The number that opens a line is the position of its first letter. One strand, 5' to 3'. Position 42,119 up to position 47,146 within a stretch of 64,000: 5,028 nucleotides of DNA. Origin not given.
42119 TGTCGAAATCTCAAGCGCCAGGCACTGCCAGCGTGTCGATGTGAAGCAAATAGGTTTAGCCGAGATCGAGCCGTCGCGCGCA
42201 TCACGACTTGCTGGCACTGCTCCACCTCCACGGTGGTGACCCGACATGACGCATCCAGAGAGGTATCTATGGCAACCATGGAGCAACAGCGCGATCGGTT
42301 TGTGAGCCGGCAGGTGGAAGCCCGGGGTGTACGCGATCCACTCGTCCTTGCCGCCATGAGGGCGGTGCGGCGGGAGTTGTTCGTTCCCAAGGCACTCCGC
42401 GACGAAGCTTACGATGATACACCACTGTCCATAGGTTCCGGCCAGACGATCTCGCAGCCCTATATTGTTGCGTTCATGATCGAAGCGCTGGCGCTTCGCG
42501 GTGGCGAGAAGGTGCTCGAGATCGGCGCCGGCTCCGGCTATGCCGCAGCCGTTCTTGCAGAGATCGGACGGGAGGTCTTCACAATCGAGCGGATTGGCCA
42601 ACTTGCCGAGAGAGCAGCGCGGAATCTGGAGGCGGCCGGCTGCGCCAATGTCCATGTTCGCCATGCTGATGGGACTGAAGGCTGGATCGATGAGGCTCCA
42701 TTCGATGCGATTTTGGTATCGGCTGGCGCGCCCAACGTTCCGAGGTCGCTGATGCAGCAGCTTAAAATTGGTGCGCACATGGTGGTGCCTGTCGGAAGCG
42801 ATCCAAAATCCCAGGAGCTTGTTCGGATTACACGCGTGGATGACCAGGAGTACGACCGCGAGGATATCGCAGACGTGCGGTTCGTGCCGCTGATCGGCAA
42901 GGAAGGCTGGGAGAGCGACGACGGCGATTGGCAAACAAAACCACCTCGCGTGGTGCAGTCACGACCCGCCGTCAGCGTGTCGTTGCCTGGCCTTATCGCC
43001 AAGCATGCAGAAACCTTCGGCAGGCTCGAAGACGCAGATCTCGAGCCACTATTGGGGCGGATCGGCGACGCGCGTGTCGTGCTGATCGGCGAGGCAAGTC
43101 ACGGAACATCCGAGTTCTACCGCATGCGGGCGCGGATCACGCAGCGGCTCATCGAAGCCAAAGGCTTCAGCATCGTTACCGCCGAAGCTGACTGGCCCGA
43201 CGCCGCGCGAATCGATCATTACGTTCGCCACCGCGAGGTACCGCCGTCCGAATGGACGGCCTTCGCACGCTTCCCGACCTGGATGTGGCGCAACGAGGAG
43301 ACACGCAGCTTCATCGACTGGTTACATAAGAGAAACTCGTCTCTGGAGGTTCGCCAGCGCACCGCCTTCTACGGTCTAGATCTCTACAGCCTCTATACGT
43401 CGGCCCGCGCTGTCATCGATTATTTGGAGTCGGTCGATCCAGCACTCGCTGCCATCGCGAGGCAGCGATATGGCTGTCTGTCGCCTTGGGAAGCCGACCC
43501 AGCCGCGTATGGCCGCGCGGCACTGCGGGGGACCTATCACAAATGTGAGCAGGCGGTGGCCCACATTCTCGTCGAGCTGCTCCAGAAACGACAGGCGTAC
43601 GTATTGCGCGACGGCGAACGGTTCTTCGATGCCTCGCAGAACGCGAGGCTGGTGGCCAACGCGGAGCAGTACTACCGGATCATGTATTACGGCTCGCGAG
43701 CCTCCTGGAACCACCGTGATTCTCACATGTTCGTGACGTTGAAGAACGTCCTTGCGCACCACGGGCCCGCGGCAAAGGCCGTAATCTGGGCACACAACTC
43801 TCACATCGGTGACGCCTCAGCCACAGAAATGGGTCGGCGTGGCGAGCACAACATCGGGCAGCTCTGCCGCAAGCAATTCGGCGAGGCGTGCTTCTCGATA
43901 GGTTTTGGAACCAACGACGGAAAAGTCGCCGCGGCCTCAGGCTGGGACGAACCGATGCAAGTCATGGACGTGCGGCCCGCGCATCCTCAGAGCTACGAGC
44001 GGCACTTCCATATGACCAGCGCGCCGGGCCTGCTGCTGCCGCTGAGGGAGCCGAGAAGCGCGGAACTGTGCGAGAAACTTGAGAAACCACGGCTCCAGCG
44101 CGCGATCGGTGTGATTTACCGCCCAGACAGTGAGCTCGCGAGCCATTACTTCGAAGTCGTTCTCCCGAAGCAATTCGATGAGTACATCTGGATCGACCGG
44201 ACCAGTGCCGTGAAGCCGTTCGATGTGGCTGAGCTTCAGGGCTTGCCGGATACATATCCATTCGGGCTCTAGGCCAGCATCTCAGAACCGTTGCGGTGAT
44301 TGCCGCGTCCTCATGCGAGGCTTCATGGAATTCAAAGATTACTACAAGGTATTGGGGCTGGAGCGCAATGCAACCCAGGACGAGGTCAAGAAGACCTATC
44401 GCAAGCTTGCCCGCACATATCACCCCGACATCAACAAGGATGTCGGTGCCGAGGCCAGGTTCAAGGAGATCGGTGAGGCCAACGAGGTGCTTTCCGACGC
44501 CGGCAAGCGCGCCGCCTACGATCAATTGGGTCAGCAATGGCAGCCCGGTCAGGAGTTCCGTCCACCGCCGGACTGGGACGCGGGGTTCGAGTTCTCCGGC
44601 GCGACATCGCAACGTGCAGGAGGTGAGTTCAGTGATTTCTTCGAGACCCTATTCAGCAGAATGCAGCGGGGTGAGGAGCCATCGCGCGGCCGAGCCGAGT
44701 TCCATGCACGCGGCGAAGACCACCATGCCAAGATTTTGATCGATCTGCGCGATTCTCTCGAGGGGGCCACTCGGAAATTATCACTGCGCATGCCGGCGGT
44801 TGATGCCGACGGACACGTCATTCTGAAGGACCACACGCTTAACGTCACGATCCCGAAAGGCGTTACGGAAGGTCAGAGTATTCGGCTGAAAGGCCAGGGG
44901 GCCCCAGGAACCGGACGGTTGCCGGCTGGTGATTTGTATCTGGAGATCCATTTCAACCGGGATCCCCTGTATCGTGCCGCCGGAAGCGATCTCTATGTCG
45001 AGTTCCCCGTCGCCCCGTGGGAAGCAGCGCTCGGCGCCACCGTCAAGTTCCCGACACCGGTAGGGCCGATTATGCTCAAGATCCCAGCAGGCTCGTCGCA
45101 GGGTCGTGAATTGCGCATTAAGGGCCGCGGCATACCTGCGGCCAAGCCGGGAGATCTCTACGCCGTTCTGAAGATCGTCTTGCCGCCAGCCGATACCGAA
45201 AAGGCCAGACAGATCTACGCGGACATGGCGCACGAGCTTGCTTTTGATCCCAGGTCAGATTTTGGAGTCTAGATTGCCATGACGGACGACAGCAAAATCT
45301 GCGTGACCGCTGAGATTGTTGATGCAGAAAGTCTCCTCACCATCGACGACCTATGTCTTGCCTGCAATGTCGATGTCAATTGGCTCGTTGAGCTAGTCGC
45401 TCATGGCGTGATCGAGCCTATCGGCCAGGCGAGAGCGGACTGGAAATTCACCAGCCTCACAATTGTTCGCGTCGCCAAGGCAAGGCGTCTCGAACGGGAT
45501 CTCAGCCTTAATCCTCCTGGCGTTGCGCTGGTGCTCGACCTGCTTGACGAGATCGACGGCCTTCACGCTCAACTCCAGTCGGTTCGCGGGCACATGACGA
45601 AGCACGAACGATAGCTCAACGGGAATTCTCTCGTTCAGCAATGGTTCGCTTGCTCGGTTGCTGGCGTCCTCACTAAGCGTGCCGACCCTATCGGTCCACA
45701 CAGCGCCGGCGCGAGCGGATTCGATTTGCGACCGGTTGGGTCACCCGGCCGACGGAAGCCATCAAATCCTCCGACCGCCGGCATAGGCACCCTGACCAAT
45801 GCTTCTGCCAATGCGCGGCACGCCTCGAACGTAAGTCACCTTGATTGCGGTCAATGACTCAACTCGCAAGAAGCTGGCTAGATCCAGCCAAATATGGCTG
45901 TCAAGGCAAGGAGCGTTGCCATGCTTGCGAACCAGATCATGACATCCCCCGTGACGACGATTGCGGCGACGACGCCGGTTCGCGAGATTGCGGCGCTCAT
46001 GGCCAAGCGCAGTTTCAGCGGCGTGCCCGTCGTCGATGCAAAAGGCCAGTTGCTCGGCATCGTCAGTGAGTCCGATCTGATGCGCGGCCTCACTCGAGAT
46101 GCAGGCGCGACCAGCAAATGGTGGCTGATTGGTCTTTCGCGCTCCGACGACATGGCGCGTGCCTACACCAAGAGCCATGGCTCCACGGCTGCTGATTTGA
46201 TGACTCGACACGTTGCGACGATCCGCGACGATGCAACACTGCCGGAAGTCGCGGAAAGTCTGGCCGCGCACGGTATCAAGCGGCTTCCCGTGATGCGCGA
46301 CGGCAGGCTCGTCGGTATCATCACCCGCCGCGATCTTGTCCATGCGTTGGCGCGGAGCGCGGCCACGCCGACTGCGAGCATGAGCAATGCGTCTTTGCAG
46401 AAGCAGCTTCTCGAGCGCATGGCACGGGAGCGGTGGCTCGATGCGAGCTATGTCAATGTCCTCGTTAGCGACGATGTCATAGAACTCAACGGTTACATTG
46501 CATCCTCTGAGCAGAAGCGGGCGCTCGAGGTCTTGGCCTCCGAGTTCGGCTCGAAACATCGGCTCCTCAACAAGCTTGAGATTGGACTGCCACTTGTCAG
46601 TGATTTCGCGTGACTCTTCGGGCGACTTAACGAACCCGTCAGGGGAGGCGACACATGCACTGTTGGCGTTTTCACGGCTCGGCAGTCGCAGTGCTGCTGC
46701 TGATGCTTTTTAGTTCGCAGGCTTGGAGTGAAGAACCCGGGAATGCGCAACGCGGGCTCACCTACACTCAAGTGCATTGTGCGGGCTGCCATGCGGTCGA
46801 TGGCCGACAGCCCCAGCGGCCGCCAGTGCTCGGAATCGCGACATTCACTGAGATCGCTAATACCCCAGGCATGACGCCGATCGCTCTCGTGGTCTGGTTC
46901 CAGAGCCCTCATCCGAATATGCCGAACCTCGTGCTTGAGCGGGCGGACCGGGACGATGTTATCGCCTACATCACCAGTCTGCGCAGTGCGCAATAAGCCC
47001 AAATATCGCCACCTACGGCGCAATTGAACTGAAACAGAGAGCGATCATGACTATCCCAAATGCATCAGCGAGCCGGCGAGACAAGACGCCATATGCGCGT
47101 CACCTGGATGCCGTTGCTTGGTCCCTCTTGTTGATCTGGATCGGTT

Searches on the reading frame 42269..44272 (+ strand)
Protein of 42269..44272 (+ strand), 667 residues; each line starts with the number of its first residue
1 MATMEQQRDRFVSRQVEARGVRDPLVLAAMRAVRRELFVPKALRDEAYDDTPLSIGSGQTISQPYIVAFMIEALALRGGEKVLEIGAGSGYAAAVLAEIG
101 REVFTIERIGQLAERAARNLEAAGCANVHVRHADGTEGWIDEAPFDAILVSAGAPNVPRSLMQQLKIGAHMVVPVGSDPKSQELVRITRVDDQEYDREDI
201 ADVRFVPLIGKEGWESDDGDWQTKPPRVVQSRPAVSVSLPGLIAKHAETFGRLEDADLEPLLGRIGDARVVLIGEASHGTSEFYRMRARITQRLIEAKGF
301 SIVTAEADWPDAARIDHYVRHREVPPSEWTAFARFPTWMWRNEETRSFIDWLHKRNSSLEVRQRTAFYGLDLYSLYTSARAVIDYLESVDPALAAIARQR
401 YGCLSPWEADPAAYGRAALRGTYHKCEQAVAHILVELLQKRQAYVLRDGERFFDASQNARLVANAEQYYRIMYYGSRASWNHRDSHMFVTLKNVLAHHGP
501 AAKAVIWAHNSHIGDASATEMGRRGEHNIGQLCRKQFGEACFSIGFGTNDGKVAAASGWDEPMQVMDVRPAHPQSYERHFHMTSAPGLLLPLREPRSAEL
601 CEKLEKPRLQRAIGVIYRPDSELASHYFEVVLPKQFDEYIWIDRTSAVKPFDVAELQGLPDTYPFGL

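Call 11: search_protein_families(library=pfam, proteins=[window:42269-44272:+])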
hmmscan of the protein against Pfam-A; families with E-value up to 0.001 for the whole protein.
window:42269-44272:+ (667 aa): 6 families
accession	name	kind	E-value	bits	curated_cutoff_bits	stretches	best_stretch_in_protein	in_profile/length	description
PF05139.19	Erythro_esteras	-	8.2e-132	440.7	26.4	1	295-645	1-358/358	Erythromycin esterase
PF01135.25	PCMT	-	4.6e-62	209.9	20.3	1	15-212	10-209/210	Protein-L-isoaspartate(D-aspartate) O-methyltransferase (PCMT)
PF13649.12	Methyltransf_25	-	3.6e-07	31.2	27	1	82-154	1-74/97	Methyltransferase domain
PF08241.18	Methyltransf_11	-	0.00011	23.1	21.2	1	83-155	1-71/95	Methyltransferase domain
PF13847.12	Methyltransf_31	-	0.00017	21.8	27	1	77-151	2-81/145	Methyltransferase domain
PF00398.26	RrnaAD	-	0.00043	19.9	24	1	66-135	18-85/263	Ribosomal RNA adenine dimethylase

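Call 55: search_protein_families(library=ncbifam, proteins=[window:42269-44272:+], max_evalue=0.001)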
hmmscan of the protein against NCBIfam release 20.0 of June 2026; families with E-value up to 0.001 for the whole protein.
window:42269-44272:+ (667 aa): 19 families
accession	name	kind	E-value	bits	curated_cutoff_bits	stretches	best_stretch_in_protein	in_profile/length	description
NF001453.0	PRK00312.1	equivalog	1.3e-75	253.7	188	1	4-215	6-216/217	protein-L-isoaspartate(D-aspartate) O-methyltransferase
NF010549.0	PRK13942.1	equivalog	4.3e-65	219.2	282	1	5-215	4-214/215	protein-L-isoaspartate O-methyltransferase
TIGR00080.1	pimt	equivalog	1.3e-64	217.9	159.05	1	4-213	3-213/216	protein-L-isoaspartate O-methyltransferase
TIGR04364.1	methyltran_FxLD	equivalog_domain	8.1e-36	123.9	320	1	6-175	3-181/394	methyltransferase, FxLD system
TIGR04188.1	methyltr_grsp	subfamily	1e-31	110.6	380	1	62-193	91-223/363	ATP-grasp peptide maturase system methyltransferase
NF010550.0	PRK13943.1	equivalog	1.2e-23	83.8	359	1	15-176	13-181/322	protein-L-isoaspartate O-methyltransferase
NF000209.1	EreB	exception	1.9e-09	36.9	750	1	256-373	24-135/419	EreB family erythromycin esterase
TIGR02469.1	CbiT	equivalog_domain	8.1e-08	32.6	78.3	1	64-172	5-119/124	precorrin-6Y C5,15-methyltransferase (decarboxylating) subunit CbiT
NF043040.1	corrin_prot_MT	hypoth_equivalog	3.4e-06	26.6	180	1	77-150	40-116/216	corrinoid protein-associated methyltransferase CpaM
NF000499.2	Erm23S_rRNA_broad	equivalog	2e-05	24.1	212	1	67-134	12-77/244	23S ribosomal RNA methyltransferase Erm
NF009639.0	PRK13168.1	equivalog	2.7e-05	23.2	458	1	66-161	288-390/446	23S rRNA (uracil(1939)-C(5))-methyltransferase RlmD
NF011530.0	PRK14968.1-4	equivalog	3.4e-05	23.3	243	1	48-151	6-106/202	putative methyltransferase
NF041536.1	ArsM_DUF2284_UU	exception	4.3e-05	22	575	1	76-157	74-157/459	arsenite methyltransferase/DUF2284 domain selenoprotein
NF011529.0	PRK14968.1-3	equivalog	7.2e-05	22.3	162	1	69-159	25-111/198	putative methyltransferase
TIGR00479.1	rumA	equivalog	7.7e-05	21.7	183.55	1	67-179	282-399/432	23S rRNA (uracil(1939)-C(5))-methyltransferase RlmD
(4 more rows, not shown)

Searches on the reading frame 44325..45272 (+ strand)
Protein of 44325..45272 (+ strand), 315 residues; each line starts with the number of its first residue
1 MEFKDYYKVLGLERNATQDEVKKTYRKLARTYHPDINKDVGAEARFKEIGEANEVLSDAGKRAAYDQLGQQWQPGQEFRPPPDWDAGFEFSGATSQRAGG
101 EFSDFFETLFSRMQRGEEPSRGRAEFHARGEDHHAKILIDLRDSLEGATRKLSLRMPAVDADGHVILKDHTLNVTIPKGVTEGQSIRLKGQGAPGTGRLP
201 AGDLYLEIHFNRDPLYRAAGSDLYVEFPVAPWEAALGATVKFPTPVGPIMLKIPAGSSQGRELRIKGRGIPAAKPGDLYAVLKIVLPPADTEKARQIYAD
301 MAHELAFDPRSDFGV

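Call 11: search_protein_families(library=pfam, proteins=[window:44325-45272:+])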
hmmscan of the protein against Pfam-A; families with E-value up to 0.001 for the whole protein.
window:44325-45272:+ (315 aa): 2 families
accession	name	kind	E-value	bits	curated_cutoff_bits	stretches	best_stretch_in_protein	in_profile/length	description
PF01556.23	DnaJ_C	-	2.2e-37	128.9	26.6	1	135-287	3-152/152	DnaJ C terminal domain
PF00226.36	DnaJ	-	2.7e-25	88.7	27.8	1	5-66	1-63/63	DnaJ domain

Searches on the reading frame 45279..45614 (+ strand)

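Call 11: search_protein_families(library=pfam, proteins=[window:45279-45614:+])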
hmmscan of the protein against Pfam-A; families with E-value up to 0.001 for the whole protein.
window:45279-45614:+ (111 aa): 1 family
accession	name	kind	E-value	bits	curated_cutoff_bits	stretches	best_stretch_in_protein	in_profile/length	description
PF13591.12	MerR_2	-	3.2e-22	78.5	29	1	20-103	1-83/84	MerR HTH family regulatory protein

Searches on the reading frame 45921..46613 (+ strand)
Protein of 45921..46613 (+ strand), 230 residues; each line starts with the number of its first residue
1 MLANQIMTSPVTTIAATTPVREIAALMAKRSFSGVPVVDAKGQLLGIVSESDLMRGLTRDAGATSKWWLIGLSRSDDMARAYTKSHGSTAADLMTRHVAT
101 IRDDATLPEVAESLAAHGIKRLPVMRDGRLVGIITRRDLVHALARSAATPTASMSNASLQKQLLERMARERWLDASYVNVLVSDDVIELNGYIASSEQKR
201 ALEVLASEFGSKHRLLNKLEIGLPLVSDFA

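Call 11: search_protein_families(library=pfam, proteins=[window:45921-46613:+])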
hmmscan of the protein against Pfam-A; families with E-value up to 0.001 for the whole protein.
window:45921-46613:+ (230 aa): 2 families
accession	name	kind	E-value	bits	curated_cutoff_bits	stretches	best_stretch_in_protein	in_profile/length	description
PF00571.33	CBS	-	3.3e-34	117.4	24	2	91-144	2-56/57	CBS domain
PF04972.22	BON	-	5.7e-07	30.2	27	1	157-220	3-66/69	BON domain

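Call 55: search_protein_families(library=ncbifam, proteins=[window:45921-46613:+], max_evalue=0.001)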
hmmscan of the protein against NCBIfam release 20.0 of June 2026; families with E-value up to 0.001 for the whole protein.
window:45921-46613:+ (230 aa): 27 families (the best 25 are shown)
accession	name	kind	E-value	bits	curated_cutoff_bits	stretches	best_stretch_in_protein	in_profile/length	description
NF011447.0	PRK14869.2-3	equivalog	2.6e-16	59.3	522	2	3-60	70-127/540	putative manganese-dependent inorganic diphosphatase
NF011442.0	PRK14869.1-4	equivalog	9.6e-13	47.4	400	2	10-56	79-125/543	putative manganese-dependent inorganic diphosphatase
TIGR01302.1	IMP_dehydrog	equivalog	6e-12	45.2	481.5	2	69-182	126-241/450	IMP dehydrogenase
NF038279.1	TF_CBS_SpxR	exception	5.7e-11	41.8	600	1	81-161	242-323/427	CBS-HotDog domain-containing transcription factor SpxR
TIGR00400.1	mgtE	equivalog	1.1e-10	40.9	232.75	1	4-58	198-252/450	magnesium transporter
NF041552.1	TF_PrdR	equivalog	1.1e-10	40.5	795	1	4-143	9-125/577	sigma-54 dependent transcriptional regulator PrdR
TIGR01186.1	proV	subfamily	1.2e-10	41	326.6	2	4-58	305-358/363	betaine/proline/choline family ABC transporter ATP-binding protein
NF041569.1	A-tRNAntase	equivalog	2.8e-10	39.1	1440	1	88-144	309-365/880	A-adding tRNA nucleotidyltransferase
NF011443.0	PRK14869.1-5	equivalog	5.4e-10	38.3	335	1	5-55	73-123/546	putative manganese-dependent inorganic diphosphatase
NF053603.1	HhpR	exception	5.9e-10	38.8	520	1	4-57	225-278/282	CBS domain-containing high hydrostatic pressure regulator HhpR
NF011449.0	PRK14869.2-5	equivalog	2.9e-09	36.5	411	1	7-140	73-202/451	putative manganese-dependent inorganic diphosphatase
TIGR01137.1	cysta_beta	equivalog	5.6e-09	35.2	510.25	1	72-164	320-414/457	cystathionine beta-synthase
NF041630.1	CBS_CbpB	equivalog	6.5e-09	35.8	125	0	11-56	21-66/143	cyclic-di-AMP-binding protein CbpB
NF053863.1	DS11_antiphage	equivalog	7.3e-09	35.1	260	0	9-51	83-125/305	CBS domain-containing anti-phage protein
NF005869.0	PRK07807.1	equivalog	3.2e-07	29.7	549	0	6-54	95-142/479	GuaB1 family IMP dehydrogenase-related protein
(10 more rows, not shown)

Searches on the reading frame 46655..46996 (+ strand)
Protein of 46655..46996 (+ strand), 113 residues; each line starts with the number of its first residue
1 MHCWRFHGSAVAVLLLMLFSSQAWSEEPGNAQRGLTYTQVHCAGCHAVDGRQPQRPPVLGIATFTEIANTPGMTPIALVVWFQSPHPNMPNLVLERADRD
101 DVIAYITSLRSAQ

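Call 11: search_protein_families(library=pfam, proteins=[window:46655-46996:+])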
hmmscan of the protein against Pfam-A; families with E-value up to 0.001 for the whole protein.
window:46655-46996:+ (113 aa): 1 family
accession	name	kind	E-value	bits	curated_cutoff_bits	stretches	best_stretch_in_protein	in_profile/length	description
PF00034.26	Cytochrom_C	-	1.2e-06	30.1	21.3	1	36-109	6-89/90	Cytochrome c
